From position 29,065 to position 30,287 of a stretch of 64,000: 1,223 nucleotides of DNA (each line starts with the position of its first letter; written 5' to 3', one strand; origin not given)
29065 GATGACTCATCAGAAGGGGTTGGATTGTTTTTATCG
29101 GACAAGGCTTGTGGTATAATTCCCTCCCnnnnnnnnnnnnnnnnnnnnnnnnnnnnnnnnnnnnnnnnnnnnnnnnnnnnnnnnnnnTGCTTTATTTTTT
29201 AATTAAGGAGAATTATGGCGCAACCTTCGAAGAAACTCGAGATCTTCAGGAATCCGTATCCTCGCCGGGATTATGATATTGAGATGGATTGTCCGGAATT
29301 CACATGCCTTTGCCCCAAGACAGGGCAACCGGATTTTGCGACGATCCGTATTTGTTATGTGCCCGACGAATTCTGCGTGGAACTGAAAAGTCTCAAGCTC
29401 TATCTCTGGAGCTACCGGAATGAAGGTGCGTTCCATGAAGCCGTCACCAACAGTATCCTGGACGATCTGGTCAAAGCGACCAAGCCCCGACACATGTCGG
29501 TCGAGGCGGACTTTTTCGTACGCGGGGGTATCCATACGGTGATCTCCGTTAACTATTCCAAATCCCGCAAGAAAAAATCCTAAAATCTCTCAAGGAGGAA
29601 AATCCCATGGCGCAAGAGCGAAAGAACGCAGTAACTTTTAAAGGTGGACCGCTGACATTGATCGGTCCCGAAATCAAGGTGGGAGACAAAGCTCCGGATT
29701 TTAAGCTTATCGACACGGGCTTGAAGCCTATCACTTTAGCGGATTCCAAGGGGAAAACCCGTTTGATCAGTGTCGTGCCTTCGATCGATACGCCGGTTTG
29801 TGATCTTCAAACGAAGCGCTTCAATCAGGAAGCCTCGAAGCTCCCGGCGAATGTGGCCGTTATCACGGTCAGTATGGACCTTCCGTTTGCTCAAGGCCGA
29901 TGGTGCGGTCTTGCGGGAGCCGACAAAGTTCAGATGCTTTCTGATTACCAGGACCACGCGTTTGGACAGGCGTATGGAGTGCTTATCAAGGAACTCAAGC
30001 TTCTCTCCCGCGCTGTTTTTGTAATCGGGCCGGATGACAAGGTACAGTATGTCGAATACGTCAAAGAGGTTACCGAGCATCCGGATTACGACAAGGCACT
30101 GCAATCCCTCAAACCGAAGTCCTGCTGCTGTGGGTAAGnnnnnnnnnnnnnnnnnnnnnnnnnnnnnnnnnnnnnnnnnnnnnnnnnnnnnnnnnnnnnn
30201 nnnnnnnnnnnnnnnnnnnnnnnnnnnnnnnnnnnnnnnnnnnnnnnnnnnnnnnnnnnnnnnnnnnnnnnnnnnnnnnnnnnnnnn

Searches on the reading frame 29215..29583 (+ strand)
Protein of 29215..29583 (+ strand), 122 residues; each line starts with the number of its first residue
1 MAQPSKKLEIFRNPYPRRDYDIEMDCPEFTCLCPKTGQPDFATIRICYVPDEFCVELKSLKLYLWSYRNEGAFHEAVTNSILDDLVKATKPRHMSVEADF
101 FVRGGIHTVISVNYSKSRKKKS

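Call 73: search_protein_families(library=pfam, proteins=[window:29215-29583:+], max_evalue=0.001)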
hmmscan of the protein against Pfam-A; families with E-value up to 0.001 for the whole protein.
window:29215-29583:+ (122 aa): 1 family
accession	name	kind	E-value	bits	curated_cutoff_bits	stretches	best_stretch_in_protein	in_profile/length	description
PF14489.11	QueF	-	1.1e-34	118.9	27.3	1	39-118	1-80/81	QueF-like protein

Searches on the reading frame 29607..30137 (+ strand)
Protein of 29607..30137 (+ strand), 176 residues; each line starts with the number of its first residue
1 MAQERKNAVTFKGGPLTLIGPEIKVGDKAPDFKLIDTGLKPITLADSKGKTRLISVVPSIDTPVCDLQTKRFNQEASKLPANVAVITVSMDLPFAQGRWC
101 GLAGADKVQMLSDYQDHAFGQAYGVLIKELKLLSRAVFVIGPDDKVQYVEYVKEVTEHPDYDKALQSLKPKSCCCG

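Call 73: search_protein_families(library=pfam, proteins=[window:29607-30137:+], max_evalue=0.001)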
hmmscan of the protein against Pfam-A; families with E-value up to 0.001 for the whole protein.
window:29607-30137:+ (176 aa): 2 families
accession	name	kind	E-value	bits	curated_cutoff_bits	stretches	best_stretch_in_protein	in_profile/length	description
PF08534.16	Redoxin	-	1.7e-27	96.5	26.6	1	24-165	1-148/148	Redoxin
PF00578.27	AhpC-TSA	-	2.8e-22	79.4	26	1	25-149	1-124/124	AhpC/TSA family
